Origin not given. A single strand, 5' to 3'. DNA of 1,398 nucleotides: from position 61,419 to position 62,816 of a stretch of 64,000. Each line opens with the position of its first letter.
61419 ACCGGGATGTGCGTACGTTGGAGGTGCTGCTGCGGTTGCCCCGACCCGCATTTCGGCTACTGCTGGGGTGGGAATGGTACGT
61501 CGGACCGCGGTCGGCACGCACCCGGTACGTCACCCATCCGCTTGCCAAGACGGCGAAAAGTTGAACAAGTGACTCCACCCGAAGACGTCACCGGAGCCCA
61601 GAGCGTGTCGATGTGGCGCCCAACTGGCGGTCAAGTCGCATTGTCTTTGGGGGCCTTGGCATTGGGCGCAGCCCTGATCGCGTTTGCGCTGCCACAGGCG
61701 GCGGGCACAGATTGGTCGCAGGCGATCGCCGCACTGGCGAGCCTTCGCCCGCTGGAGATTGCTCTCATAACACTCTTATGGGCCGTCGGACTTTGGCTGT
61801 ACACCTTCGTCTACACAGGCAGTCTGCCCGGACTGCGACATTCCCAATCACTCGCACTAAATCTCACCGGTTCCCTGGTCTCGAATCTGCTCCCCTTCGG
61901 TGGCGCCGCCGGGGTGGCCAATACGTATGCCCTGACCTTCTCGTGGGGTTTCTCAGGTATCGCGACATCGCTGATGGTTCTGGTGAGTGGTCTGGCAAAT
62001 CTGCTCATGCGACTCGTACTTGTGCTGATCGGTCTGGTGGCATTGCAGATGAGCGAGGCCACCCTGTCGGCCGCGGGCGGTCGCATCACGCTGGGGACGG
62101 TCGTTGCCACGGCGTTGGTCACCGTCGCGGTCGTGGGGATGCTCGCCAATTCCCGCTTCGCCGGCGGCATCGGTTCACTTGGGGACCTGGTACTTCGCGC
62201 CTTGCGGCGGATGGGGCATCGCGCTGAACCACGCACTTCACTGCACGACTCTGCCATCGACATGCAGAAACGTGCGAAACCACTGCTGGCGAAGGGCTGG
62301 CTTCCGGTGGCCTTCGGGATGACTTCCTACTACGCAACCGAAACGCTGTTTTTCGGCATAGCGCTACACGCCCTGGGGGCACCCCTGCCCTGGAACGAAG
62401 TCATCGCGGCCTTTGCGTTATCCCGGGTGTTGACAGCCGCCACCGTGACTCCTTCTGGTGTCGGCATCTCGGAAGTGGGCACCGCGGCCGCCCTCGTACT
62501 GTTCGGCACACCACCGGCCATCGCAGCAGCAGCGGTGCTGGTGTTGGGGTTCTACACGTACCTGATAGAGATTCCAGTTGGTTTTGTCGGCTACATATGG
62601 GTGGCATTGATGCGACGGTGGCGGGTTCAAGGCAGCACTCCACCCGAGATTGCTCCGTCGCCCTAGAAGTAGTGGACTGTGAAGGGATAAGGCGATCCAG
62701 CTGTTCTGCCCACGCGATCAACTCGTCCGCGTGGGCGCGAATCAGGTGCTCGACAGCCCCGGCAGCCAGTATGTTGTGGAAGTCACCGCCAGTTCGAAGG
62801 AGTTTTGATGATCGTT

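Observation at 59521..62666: GT4 glycosyltransferase, PIG-L deacetylase and MprF-type flippase-like protein: candidate aminoglycolipid synthesis-and-flipping module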

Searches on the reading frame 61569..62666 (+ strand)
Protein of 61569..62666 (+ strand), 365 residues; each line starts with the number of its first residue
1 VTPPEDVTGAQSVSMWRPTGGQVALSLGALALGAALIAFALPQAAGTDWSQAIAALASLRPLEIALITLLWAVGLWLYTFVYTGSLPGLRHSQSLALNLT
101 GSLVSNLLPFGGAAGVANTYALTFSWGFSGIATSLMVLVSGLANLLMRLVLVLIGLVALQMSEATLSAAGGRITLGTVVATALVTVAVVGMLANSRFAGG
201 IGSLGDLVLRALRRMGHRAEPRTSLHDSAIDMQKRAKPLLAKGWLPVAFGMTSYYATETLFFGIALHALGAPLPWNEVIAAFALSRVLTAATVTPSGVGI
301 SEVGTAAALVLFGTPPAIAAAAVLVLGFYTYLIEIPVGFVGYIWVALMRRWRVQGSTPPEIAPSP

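Call 5: search_protein_families(library=pfam, proteins=[window:61569-62666:+], max_evalue=0.01)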
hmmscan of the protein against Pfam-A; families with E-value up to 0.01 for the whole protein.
window:61569-62666:+ (365 aa): 1 family
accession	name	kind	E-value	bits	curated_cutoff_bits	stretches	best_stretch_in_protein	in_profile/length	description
PF03706.18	LPG_synthase_TM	-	1.9e-20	74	33.4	1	28-337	3-301/302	Lysylphosphatidylglycerol synthase TM region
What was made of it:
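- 61569..62666 (+): UPF0104 / LPG_synthase_TM polytopic membrane protein (365 aa from GTG 61569, or 351 aa from ATG 61611). It is the proposed translocase (or membrane partner) for the modified lipid. Pfam PF03706 1.9e-20 over the whole profile (call 5).
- On GpgSDF (GlcN-PG synthesis), orthology: PF03706 at 1.9e-20 (call 5).
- Checked: Pfam LPG_synthase_TM at 1.9e-20, covering profile positions 3-301 of 302 (call 5).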

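Call 6: search_protein_families(library=ncbifam, proteins=[window:61569-62666:+], max_evalue=0.01)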
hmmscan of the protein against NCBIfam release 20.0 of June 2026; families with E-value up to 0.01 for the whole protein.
window:61569-62666:+ (365 aa): 2 families
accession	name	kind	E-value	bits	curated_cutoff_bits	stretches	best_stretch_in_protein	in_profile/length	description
NF033480.1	bifunc_MprF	equivalog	5.7e-05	21.6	600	1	242-345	194-297/841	bifunctional lysylphosphatidylglycerol flippase/synthetase MprF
TIGR00374.1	TIGR00374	subfamily_domain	0.0083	15.6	43.2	0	221-341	187-309/323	flippase-like domain-containing protein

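Call 17: find_homologous_proteins(query=window:61611-62666:+, max_evalue=0.00001)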
Query window:61611-62666:+ (351 aa): 379 proteins with E <= 0.00001 among 8000 candidates; the best 120 are listed.
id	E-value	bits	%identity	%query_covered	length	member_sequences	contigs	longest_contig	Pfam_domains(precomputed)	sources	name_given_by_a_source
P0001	6.1e-213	724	100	100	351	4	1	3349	PF03706.19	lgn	-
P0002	9.8e-161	553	77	98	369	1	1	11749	PF03706.19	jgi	jgi:uncharacterized membrane protein YbhN (UPF0104 family)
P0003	1.8e-159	549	75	100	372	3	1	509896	PF03706.19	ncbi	-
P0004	2.1e-159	548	75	100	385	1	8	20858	PF03706.19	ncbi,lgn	-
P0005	6.2e-159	547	76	100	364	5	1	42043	PF03706.19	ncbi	-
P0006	1.4e-158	546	73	100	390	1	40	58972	PF03706.19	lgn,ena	-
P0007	6.6e-158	543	75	100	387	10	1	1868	PF03706.19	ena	-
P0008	3.6e-157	541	74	100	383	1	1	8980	PF03706.19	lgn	-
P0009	1.9e-147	509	74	97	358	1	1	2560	PF03706.19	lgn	-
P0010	3.9e-140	485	71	96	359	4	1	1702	PF03706.19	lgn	-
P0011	5.3e-117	409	59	98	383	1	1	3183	PF03706.19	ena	-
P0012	4.2e-115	403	62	96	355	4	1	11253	PF03706.19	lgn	-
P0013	4.6e-113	396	58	98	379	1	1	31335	PF03706.19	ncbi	ncbi:MAG: lysylphosphatidylglycerol synthase transmembrane domain-containing protein [Actinomycetes 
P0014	9.1e-110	385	60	97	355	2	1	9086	PF03706.19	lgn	-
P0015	3.6e-109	383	60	96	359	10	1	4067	PF03706.19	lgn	-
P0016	4.2e-109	383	59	96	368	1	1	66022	PF03706.19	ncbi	-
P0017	1.1e-108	382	57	97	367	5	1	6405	PF03706.19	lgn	-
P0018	2.8e-108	380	59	97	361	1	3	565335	PF03706.19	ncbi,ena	-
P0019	3.5e-108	380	59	96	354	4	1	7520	PF03706.19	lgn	-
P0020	7.6e-108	379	60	97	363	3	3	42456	PF03706.19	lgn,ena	-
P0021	1.2e-107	378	58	96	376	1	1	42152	PF03706.19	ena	-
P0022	1.1e-106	375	57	97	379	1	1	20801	PF03706.19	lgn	-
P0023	2.0e-106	374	58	96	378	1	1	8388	PF03706.19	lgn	-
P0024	2.5e-105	371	56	96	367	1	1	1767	PF03706.19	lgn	-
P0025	9.5e-105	369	57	95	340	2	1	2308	PF03706.19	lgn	-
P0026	2.0e-104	368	58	96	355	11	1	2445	PF03706.19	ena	-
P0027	1.1e-103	365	59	96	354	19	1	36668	PF03706.19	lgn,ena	-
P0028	1.8e-103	364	58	93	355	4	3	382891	PF03706.19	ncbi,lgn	-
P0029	3.9e-103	363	55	95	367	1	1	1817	PF03706.19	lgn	-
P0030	1.2e-97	345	55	88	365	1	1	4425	PF03706.19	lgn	-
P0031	1.7e-92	328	58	88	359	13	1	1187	PF03706.19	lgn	-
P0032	1.8e-92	328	51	97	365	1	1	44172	PF03706.19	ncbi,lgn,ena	-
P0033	5.2e-89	317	55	82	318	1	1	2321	PF03706.19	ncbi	ncbi:MAG: lysylphosphatidylglycerol synthase domain-containing protein, partial [Actinomycetes bacte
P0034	1.3e-87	312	60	81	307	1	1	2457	PF03706.19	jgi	jgi:uncharacterized membrane protein YbhN (UPF0104 family)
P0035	3.1e-86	308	55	89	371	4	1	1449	PF03706.19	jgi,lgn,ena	-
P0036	1.8e-59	220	43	95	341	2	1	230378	PF03706.19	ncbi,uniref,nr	ncbi:lysylphosphatidylglycerol synthase domain-containing protein [Longimycelium tulufanense]|uniref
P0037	2.6e-59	219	39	96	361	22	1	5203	PF03706.19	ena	-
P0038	4.5e-59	219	40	95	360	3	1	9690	PF03706.19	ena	-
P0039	3.5e-57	212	42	90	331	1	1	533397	PF03706.19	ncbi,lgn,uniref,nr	ncbi:flippase-like domain-containing protein [Actinocorallia sp. API 0066]|uniref:lysylphosphatidylg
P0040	1.0e-56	211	42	88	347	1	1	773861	PF03706.19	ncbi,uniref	ncbi:lysylphosphatidylglycerol synthase domain-containing protein [Actinomadura gamaensis]|uniref:Ly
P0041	1.0e-56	211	41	90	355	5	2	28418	PF03706.19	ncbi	-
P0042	3.7e-56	209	41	91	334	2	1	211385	PF03706.19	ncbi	ncbi:hypothetical protein GCM10022221_21720 [Actinocorallia aurea]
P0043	7.6e-55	205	40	91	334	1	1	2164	PF03706.19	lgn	-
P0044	9.3e-55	204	42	97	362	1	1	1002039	PF03706.19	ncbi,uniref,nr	ncbi:lysylphosphatidylglycerol synthase transmembrane domain-containing protein [Rhizohabitans arisa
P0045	1.0e-54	204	40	93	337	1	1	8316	PF03706.19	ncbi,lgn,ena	-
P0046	2.8e-54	203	41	90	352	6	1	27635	PF03706.19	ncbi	-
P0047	3.1e-54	203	41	91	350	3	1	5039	PF03706.19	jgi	jgi:uncharacterized membrane protein YbhN (UPF0104 family)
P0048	3.3e-54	202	38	89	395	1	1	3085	PF03706.19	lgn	-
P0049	7.2e-54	201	40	95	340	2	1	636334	PF03706.19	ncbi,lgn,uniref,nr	ncbi:Uncharacterized membrane protein YbhN, UPF0104 family [Streptoalloteichus hindustanus]|uniref:U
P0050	7.4e-54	201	40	94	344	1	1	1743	PF03706.19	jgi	jgi:uncharacterized membrane protein YbhN (UPF0104 family)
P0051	1.0e-53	201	41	89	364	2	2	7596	PF03706.19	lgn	-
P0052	3.9e-53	199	43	91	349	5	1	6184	PF03706.19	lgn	-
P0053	4.6e-53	199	40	92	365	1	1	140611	PF03706.19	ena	-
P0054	5.2e-53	199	43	90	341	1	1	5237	PF03706.19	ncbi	-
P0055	6.5e-53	198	40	93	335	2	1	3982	PF03706.19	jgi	jgi:uncharacterized membrane protein YbhN (UPF0104 family)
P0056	1.2e-52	197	42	97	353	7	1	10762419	PF03706.19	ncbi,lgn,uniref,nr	ncbi:lysylphosphatidylglycerol synthase transmembrane domain-containing protein [Streptosporangium s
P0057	1.6e-52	197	41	85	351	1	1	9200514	PF03706.19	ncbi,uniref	ncbi:lysylphosphatidylglycerol synthase domain-containing protein [Spirillospora sp. CA-294931]|unir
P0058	2.9e-52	196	39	94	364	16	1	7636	PF03706.19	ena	-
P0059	3.8e-52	196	43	91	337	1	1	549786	PF03706.19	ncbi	ncbi:lysylphosphatidylglycerol synthase transmembrane domain-containing protein [Actinokineospora sp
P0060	4.0e-52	196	44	92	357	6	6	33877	PF03706.19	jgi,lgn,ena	jgi:uncharacterized membrane protein YbhN (UPF0104 family)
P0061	4.1e-52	196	38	90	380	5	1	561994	PF03706.19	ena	-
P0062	4.9e-52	195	41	94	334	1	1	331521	PF03706.19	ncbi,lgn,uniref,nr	ncbi:lysylphosphatidylglycerol synthase domain-containing protein [Actinocorallia sp. A-T 12471]|uni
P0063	6.1e-52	195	39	92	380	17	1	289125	PF03706.19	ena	-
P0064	9.0e-52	194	38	95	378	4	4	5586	PF03706.19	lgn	-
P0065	9.9e-52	194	41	96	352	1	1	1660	PF03706.19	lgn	-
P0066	1.4e-51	194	39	96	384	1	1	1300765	PF03706.19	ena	-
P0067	1.5e-51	194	38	90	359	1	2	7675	PF03706.19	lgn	-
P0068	1.7e-51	194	41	98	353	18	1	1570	PF03706.19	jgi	jgi:putative heme transporter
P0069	1.8e-51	194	40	93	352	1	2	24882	PF03706.19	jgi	jgi:uncharacterized membrane protein YbhN (UPF0104 family)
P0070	2.1e-51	193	41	87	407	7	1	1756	PF03706.19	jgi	jgi:uncharacterized membrane protein YbhN (UPF0104 family)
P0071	2.4e-51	193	44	84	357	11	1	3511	PF03706.19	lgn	-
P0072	3.0e-51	193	39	89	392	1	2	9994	PF03706.19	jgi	jgi:uncharacterized membrane protein YbhN (UPF0104 family)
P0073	3.4e-51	193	42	92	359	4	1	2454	PF03706.19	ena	-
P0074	4.1e-51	192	37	91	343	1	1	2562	PF03706.19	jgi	jgi:uncharacterized membrane protein YbhN (UPF0104 family)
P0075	4.6e-51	192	36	96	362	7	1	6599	PF03706.19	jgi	jgi:uncharacterized membrane protein YbhN (UPF0104 family)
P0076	5.7e-51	192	40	95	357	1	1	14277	PF03706.19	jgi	jgi:putative heme transporter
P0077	6.3e-51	192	42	97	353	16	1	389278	PF03706.19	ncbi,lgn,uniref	ncbi:lysylphosphatidylglycerol synthase transmembrane domain-containing protein [Streptosporangium s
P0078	8.5e-51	191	42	97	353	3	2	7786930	PF03706.19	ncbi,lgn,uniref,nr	ncbi:uncharacterized membrane protein YbhN (UPF0104 family) [Streptosporangium becharense]|uniref:Un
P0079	8.8e-51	191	39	98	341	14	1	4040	PF03706.19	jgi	-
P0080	1.1e-50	191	40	96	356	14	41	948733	PF03706.19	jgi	jgi:uncharacterized membrane protein YbhN (UPF0104 family)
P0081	1.2e-50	191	41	94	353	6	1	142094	PF03706.19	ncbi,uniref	ncbi:lysylphosphatidylglycerol synthase transmembrane domain-containing protein [Streptosporangium s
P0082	1.7e-50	190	42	94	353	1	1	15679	PF03706.19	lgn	-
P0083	1.7e-50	190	38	95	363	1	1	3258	PF03706.19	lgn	-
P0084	2.2e-50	190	42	99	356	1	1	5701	PF03706.19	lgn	-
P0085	2.2e-50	190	36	97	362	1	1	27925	PF03706.19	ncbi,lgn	-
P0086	2.4e-50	190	40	97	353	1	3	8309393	PF03706.19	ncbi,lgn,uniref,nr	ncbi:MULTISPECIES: lysylphosphatidylglycerol synthase transmembrane domain-containing protein [Strep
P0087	2.6e-50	190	39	93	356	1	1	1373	PF03706.19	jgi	jgi:uncharacterized membrane protein YbhN (UPF0104 family)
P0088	2.6e-50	190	39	91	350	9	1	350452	PF03706.19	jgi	jgi:uncharacterized membrane protein YbhN (UPF0104 family)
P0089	2.9e-50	190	36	99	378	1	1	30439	PF03706.19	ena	-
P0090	3.2e-50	189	41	96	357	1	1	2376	PF03706.19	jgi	jgi:uncharacterized membrane protein YbhN (UPF0104 family)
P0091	3.7e-50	189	42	94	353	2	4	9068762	PF03706.19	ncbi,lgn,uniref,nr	ncbi:flippase-like domain-containing protein [Streptosporangium sp. NBC_01639]|uniref:lysylphosphati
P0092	3.8e-50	189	42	88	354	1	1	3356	PF03706.19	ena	-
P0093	4.4e-50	189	41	94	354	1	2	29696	PF03706.19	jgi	jgi:uncharacterized membrane protein YbhN (UPF0104 family)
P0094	4.7e-50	189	41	90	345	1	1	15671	PF03706.19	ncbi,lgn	-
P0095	5.1e-50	189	38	97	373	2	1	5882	PF03706.19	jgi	jgi:uncharacterized membrane protein YbhN (UPF0104 family)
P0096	5.9e-50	189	39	94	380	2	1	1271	PF03706.19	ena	-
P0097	6.0e-50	189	44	79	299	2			PF03706.19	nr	nr:hypothetical protein GCM10020241_48290 [Streptoalloteichus tenebrarius]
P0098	6.4e-50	188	39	93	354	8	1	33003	PF03706.19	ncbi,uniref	ncbi:lysylphosphatidylglycerol synthase transmembrane domain-containing protein [Sphaerisporangium s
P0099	7.4e-50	188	41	97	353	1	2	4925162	PF03706.19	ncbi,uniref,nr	ncbi:uncharacterized membrane protein YbhN (UPF0104 family) [Streptosporangium album]|uniref:Unchara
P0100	8.5e-50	188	41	98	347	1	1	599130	PF03706.19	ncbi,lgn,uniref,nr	ncbi:lysylphosphatidylglycerol synthase domain-containing protein [Actinomadura rupiterrae]|uniref:l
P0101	8.8e-50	188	40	97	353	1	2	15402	PF03706.19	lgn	-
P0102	1.1e-49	188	41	97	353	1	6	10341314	PF03706.19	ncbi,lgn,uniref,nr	ncbi:lysylphosphatidylglycerol synthase transmembrane domain-containing protein [Streptosporangium r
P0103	1.2e-49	188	42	97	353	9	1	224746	PF03706.19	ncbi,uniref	ncbi:lysylphosphatidylglycerol synthase transmembrane domain-containing protein [Streptosporangium s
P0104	1.3e-49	187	42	96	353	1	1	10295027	PF03706.19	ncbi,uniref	ncbi:lysylphosphatidylglycerol synthase transmembrane domain-containing protein [Streptosporangium s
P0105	1.6e-49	187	36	98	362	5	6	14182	PF03706.19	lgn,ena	-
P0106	2.0e-49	187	42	96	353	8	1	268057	PF03706.19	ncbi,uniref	ncbi:YbhN family protein [Streptosporangium sp. NPDC004379]|uniref:lysylphosphatidylglycerol synthas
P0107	2.4e-49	187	40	97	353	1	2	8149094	PF03706.19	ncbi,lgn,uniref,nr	ncbi:flippase-like domain-containing protein [Streptosporangium sp. NBC_01755]|uniref:lysylphosphati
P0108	2.5e-49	186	41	97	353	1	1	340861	PF03706.19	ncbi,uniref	ncbi:lysylphosphatidylglycerol synthase transmembrane domain-containing protein [Streptosporangium r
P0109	3.1e-49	186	43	94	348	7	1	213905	PF03706.19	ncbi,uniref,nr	ncbi:lysylphosphatidylglycerol synthase domain-containing protein [Microtetraspora malaysiensis]|uni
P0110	3.1e-49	186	39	97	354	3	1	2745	PF03706.19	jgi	jgi:uncharacterized membrane protein YbhN (UPF0104 family)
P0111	3.2e-49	186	41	97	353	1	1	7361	PF03706.19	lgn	-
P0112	3.5e-49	186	39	92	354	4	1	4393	PF03706.19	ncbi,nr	ncbi:MAG: hypothetical protein JWR88_2548 [Pseudonocardia sp.]|nr:hypothetical protein [Pseudonocard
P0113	3.6e-49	186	41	97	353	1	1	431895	PF03706.19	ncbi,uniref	ncbi:lysylphosphatidylglycerol synthase transmembrane domain-containing protein [Streptosporangium c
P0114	3.6e-49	186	41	85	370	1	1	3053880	PF03706.19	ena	-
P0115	3.8e-49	186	35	97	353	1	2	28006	PF03706.19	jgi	jgi:uncharacterized membrane protein YbhN (UPF0104 family)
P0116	5.0e-49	185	38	95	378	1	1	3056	PF03706.19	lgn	-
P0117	5.1e-49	185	42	85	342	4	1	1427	PF03706.19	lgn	-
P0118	5.7e-49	185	40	97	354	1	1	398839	PF03706.19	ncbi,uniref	ncbi:hypothetical protein GCM10022226_54860 [Sphaerisporangium flaviroseum]|uniref:Uncharacterized p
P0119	6.1e-49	185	41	97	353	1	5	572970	PF03706.19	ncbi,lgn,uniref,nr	ncbi:lysylphosphatidylglycerol synthase transmembrane domain-containing protein [Streptosporangium c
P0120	6.1e-49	185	41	92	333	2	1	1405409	PF03706.19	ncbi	-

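Call 19: find_related_loci(query=A1, collection=genome_contigs, flank=7000)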
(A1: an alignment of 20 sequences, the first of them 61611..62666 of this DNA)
Query A1 (351 aa) in genome_contigs; peptide patterns used: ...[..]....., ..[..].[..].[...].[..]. (x = any residue, [..] = any of these).
366 stretches matched a pattern; 357 encode a relative of the query (tblastn E <= 1e-3); the best 80 are kept; 80 distinct loci.
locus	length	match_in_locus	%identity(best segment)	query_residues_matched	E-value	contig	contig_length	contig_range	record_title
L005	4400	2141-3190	75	1-350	8e-151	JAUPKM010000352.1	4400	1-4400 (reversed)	MAG: Actinomycetota bacterium isolate erpe_2018_pw_0hr_WHONDRS-PP48-000085_B_bin.27 scaffold_1031251, whole genome shotg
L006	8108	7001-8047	77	1-349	4e-141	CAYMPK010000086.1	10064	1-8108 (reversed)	MAG TPA_asm: uncultured Actinomycetes bacterium isolate SRP286056_co2_151 genome assembly, contig: NODE_11283_length_100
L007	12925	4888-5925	76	1-351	4e-141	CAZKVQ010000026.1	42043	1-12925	MAG TPA_asm: uncultured Actinomycetes bacterium isolate SRP170004_co1_313 genome assembly, contig: NODE_1178_length_4204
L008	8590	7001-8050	75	1-350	1e-138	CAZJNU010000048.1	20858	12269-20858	MAG TPA_asm: uncultured Actinomycetes bacterium isolate SRP286056_co1_602 genome assembly, contig: NODE_3016_length_2085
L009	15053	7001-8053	58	2-346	1e-116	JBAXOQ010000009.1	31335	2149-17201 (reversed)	MAG: Actinomycetes bacterium isolate ELA509 MAG509_9, whole genome shotgun sequence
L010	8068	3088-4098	60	2-337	2e-102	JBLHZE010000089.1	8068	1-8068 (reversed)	MAG: Actinomycetes bacterium isolate 3300045790_42 Ga0491192_0006207, whole genome shotgun sequence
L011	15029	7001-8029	59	2-343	7e-102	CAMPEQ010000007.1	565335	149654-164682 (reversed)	MAG: uncultured actinobacterium isolate trialB_bin.4_MetaWRAP_v1.1_MAG genome assembly, contig: k141_328411, whole genom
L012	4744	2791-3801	58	2-337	1e-97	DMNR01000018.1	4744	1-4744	MAG TPA_asm: Actinomycetota bacterium isolate UBA10799 contig_145159, whole genome shotgun sequence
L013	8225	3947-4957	59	2-337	3e-96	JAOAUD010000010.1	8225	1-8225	MAG: Candidatus Nanopelagicales bacterium isolate AF21_PE0_T2_S1_61_13 T2_S1_10936_length_8225_cov_7, whole genome shotg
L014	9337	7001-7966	52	23-343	9e-94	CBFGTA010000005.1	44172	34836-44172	MAG TPA_asm: uncultured bacterium isolate SRR17295757_metabat2_15 genome assembly, contig: ERZ23398518.726, whole genome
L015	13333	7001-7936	56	27-337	2e-80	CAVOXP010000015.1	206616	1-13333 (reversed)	MAG: uncultured Actinomycetes bacterium isolate MFD09779.bin.2.78 genome assembly, contig: contig_97449, whole genome sh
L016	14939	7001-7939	43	15-329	7e-58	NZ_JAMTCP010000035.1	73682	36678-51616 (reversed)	Streptoalloteichus tenebrarius strain DSM 40477 LX15DRAFT_scaffold00035.35, whole genome shotgun sequence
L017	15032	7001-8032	42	8-349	6e-58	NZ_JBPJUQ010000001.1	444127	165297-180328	Streptosporangium sp. G11 G11_scaffold1, whole genome shotgun sequence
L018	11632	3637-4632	42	16-347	1e-57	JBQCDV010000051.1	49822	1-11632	MAG: Actinomycetales bacterium isolate bin1048 k127_6089821, whole genome shotgun sequence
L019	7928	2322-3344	42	8-346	7e-57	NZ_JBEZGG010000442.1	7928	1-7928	Streptosporangium sp. NPDC048865 NPDC048865_112_A11.ctg-0442, whole genome shotgun sequence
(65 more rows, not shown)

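Call 32: search_solved_structures(query=window:61611-62666:+, max_evalue=1, show_alignments=2)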
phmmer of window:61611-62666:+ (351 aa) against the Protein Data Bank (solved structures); distinct sequences matched with E-value up to 1: 3.
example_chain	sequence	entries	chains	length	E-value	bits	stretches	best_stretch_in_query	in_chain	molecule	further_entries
5ibx_A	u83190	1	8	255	0.66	12.4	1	201-265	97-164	Triosephosphate isomerase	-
5but_A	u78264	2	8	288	0.93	11.9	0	161-205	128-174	Ktr system potassium uptake protein A,Ktr system potassium uptake protein A | Ktr system potassium uptake protein A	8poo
2vhc_A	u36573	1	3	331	1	11.8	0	96-192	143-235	NTPASE P4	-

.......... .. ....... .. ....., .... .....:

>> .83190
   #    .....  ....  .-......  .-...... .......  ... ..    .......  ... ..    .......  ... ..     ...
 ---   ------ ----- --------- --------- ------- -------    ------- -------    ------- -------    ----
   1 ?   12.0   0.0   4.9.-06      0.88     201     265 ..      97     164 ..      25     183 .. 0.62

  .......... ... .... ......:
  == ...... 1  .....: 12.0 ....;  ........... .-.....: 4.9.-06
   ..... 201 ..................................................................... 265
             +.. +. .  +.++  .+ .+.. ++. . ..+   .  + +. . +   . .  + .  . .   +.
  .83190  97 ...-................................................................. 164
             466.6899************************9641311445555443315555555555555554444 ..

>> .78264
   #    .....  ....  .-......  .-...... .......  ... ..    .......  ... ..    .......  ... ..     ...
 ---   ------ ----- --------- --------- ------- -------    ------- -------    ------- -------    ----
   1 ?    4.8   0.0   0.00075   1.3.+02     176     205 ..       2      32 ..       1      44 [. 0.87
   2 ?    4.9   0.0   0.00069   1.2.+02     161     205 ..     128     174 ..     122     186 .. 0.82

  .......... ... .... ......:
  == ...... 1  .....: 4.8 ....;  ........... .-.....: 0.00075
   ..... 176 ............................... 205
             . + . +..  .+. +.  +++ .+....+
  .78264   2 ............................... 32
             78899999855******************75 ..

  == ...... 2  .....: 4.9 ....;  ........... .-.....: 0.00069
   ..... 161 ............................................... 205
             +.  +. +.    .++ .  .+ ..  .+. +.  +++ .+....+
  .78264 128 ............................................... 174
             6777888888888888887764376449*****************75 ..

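Call 36: search_solved_structures(query=A1, max_evalue=1, show_alignments=1)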
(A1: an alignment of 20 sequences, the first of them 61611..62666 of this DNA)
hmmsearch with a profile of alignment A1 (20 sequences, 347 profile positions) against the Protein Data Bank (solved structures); distinct sequences matched with E-value up to 1: 0.
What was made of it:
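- Tried and rejected: Sequence and profile searches of the PDB with the membrane protein found nothing (calls 32, 36).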

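Call 50: predict_structure(alignment_id=A1)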
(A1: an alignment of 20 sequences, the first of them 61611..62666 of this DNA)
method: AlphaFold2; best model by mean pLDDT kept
length: 351 residues; sequences in the alignment: 20
mean_pLDDT: 85.9   pTM: 0.82
mean pLDDT of the five models: 85.9, 83.3, 81.2, 80.7, 79.9
residues with pLDDT >= 90: 192; 70-90: 119; 50-70: 23; < 50: 17
segments of 3 or more residues with pLDDT < 50: 274-286
pLDDT, mean of each block of 10 residues (from residue 1): 72 77 81 91 95 94 96 95 90 70 91 91 91 91 91 83 87 92 96 95 92 93 88 96 96 96 94 53 54 91 93 78 87 74 56 47
secondary structure, 60 per line:
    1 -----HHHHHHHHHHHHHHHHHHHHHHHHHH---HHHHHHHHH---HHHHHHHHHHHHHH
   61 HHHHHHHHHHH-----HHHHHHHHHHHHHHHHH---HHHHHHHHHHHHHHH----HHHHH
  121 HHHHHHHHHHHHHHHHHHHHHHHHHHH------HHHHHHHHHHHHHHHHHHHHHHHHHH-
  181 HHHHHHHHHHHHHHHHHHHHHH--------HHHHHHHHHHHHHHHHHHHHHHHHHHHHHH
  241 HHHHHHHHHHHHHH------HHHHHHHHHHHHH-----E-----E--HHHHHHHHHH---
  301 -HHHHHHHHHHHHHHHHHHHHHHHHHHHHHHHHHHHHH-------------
elements in order: H6-31 H35-43 H47-71 H77-93 H97-111 H116-147 H154-179 H181-202 H211-254 H261-273 H288-297 H302-338
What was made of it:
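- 61569..62666 (+): AlphaFold pLDDT 85.9 with 11 helices (call 50).
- Checked: AlphaFold model with pLDDT 85.9 (call 50).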
